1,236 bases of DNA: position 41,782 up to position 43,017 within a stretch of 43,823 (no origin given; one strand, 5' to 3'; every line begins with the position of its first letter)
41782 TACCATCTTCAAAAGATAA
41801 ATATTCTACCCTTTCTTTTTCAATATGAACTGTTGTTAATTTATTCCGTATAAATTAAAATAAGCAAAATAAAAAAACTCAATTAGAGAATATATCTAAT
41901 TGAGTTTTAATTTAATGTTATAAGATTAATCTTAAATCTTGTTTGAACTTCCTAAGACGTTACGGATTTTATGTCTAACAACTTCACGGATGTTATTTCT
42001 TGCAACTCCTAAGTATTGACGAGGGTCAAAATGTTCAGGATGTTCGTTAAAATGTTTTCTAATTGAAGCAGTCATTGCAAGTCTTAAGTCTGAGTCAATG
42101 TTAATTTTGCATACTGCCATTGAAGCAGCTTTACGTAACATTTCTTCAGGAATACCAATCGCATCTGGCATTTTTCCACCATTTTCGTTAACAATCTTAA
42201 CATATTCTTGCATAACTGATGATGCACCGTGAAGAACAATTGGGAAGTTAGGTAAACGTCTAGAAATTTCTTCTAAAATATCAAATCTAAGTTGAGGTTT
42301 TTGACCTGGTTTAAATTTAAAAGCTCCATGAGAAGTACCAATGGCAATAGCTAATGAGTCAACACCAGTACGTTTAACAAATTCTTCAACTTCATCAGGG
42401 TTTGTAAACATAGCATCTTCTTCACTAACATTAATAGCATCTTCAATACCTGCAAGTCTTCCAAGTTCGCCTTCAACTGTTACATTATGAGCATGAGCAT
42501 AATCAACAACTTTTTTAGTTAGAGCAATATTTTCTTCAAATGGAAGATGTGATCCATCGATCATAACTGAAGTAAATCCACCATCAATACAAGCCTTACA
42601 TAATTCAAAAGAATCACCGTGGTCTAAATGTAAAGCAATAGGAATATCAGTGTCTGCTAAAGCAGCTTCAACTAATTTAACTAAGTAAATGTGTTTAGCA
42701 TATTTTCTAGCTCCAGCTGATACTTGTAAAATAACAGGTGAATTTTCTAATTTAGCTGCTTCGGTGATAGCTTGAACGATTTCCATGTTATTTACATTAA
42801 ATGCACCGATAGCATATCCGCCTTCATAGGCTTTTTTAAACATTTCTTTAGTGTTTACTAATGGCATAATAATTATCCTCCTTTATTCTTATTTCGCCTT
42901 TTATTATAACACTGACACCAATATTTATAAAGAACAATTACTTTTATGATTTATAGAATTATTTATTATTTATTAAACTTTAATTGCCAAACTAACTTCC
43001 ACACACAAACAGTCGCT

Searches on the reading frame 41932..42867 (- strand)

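Call 63: search_protein_families(library=pfam, proteins=[window:41932-42867:-], max_evalue=0.00001)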
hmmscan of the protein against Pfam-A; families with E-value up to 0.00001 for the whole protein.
window:41932-42867:- (311 aa): 1 family
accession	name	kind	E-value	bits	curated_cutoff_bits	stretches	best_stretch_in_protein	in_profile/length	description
PF01116.26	F_bP_aldolase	-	1e-106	357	25.5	1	4-310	1-277/277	Fructose-bisphosphate aldolase class-II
